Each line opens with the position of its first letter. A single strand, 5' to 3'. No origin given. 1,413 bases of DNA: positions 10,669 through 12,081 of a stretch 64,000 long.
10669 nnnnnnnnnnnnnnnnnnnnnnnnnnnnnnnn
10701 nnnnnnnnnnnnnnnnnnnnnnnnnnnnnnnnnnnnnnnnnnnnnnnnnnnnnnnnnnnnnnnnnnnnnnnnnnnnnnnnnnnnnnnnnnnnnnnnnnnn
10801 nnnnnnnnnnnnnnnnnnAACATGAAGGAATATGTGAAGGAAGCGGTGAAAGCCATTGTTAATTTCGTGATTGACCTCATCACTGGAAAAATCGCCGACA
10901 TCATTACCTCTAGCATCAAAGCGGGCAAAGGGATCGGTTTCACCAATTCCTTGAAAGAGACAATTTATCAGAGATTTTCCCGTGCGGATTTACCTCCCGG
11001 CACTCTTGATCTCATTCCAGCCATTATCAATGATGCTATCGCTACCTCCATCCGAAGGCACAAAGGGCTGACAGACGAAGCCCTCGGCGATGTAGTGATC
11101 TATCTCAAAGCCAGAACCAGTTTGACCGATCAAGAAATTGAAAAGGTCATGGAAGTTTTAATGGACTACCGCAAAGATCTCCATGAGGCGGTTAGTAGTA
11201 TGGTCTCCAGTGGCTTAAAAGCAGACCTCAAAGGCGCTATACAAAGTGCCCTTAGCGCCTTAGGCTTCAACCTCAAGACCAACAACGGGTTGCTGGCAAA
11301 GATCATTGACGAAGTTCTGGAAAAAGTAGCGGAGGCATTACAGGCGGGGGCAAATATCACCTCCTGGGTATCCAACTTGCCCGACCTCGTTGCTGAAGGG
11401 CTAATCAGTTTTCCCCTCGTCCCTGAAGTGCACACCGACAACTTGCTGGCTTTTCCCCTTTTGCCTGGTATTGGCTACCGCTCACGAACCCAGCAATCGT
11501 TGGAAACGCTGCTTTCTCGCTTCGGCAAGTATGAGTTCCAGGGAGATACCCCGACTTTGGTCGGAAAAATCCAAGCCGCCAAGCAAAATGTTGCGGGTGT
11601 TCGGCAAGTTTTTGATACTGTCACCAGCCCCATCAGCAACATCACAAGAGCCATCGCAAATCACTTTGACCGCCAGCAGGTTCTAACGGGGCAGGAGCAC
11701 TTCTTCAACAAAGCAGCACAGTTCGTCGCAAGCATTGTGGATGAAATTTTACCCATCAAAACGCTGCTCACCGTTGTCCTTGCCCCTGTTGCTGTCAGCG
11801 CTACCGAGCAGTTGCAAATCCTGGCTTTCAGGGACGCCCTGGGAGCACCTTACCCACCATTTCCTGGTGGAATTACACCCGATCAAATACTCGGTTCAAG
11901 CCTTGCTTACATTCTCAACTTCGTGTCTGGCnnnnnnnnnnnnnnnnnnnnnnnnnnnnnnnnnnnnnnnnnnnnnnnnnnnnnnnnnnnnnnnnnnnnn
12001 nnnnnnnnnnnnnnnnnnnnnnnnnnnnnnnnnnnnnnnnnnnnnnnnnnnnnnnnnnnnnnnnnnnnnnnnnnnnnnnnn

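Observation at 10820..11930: Low-GC, alpha-helical cassette embedded in the otherwise all-beta giant protein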

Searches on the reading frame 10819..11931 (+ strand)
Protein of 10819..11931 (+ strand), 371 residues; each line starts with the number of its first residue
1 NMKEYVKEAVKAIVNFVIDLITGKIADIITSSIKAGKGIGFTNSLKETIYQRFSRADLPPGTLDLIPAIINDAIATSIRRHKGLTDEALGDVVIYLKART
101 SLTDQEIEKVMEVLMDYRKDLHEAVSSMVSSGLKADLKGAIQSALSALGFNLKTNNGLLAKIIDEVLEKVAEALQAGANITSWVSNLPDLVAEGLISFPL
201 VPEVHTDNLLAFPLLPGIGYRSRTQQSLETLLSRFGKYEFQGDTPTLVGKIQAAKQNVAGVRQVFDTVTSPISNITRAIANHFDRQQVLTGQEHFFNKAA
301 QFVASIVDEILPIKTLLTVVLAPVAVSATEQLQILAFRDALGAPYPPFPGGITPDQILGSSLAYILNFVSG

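Call 74: predict_structure(alignment_id=A3)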
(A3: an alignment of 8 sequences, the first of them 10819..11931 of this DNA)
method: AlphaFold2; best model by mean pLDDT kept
length: 371 residues; sequences in the alignment: 8
mean_pLDDT: 56.0   pTM: 0.40
mean pLDDT of the five models: 56.0, 56.0, 55.5, 54.0, 51.0
residues with pLDDT >= 90: 0; 70-90: 61; 50-70: 186; < 50: 124
segments of 3 or more residues with pLDDT < 50: 21-41, 147-155, 176-184, 201-217, 272-311, 347-352, 361-371
pLDDT, mean of each block of 10 residues (from residue 1): 63 57 41 32 60 76 76 71 70 83 82 75 55 53 48 49 53 47 50 55 39 46 62 56 64 67 62 43 40 37 38 56 62 64 54 50 42 31
secondary structure, 60 per line:
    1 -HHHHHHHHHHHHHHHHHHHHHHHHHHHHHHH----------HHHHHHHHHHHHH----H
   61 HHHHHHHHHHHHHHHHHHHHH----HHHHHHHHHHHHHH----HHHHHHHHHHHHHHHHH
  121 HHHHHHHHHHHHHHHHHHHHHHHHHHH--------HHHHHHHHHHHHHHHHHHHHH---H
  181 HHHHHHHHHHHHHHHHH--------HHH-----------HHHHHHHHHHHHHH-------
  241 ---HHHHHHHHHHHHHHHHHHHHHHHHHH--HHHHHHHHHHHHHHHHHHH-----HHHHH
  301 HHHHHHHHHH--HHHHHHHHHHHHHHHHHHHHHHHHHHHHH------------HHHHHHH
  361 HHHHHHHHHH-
elements in order: H2-32 H43-55 H60-81 H86-99 H104-147 H156-176 H180-197 H220-233 H244-269 H272-290 H296-310 H313-341 H354-370

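Call 76: fold_search(model_id=the predicted structure, library=pdb)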
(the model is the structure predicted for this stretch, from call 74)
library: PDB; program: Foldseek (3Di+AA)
matches with E <= 10: 53; with E <= 0.001: 0
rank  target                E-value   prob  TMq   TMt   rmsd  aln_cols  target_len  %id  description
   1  4k34_B                2.6e+00  0.06  0.14  0.14  27.3       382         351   11  Crystal structures of CusC review conformational changes accompanying folding and transmembrane channel formation (released 2013-10-16)
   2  7sel_A                3.7e+00  0.08  0.17  0.12  30.7       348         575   16  E. coli MsbA in complex with LPS and inhibitor G7090 (compound 3) (released 2022-03-09)
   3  8sua                  3.8e+00  0.05  0.12  0.19  23.0       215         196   16  Structure of M. baixiangningiae DarR-ligand complex (released 2023-11-01)
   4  4ib4                  4.0e+00  0.03  0.13  0.13  29.9       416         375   15  Crystal structure of the chimeric protein of 5-HT2B-BRIL in complex with ergotamine (released 2013-03-13)
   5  6cnn_A                4.0e+00  0.03  0.12  0.12  29.1       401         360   12  Cryo-EM structure of the human SK4/calmodulin channel complex in the Ca2+ bound state I (released 2018-05-02)
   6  6o30_A                4.4e+00  0.05  0.14  0.10  29.4       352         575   14  Lipid A transporter MsbA from Salmonella typhimurium (released 2019-06-12)
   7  8iyj_V7               4.4e+00  0.03  0.11  0.12  42.9       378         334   11  Cryo-EM structure of the 48-nm repeat doublet microtubule from mouse sperm (released 2023-07-05)
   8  6fn1_A                4.6e+00  0.06  0.19  0.07  21.9       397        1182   12  Zosuquidar and UIC2 Fab complex of human-mouse chimeric ABCB1 (ABCB1HM) (released 2018-02-21)
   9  2xub                  4.6e+00  0.03  0.12  0.11  22.3       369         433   12  Human RPC62 subunit structure (released 2011-03-02)
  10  6qex_A                4.8e+00  0.02  0.12  0.06  30.0       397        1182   15  Nanodisc reconstituted human ABCB1 in complex with UIC2 fab and taxol (released 2019-02-27)
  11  5ez3_B                4.8e+00  0.02  0.09  0.07  27.1       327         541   15  Crystal structure Acyl-CoA dehydrogenase from Brucella melitensis in complex with FAD (released 2015-12-09)
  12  6ujs                  5.0e+00  0.03  0.12  0.05  31.1       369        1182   13  P-glycoprotein mutant-F728A and C952A-with BDE100 (released 2020-05-27)
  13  6r7r_C                5.0e+00  0.02  0.11  0.10  27.9       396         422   12  Crystal structure of the glutamate transporter homologue GltTk in complex with D-aspartate (released 2019-04-17)
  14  5och_F                5.4e+00  0.05  0.17  0.12  29.8       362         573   13  The crystal structure of human ABCB8 in an outward-facing state (released 2018-07-25)
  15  6h2f_E                5.6e+00  0.03  0.15  0.17  40.8       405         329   15  Structure of the pre-pore AhlB of the tripartite alpha-pore forming toxin, AHL, from Aeromonas hydrophila. (released 2019-07-10)
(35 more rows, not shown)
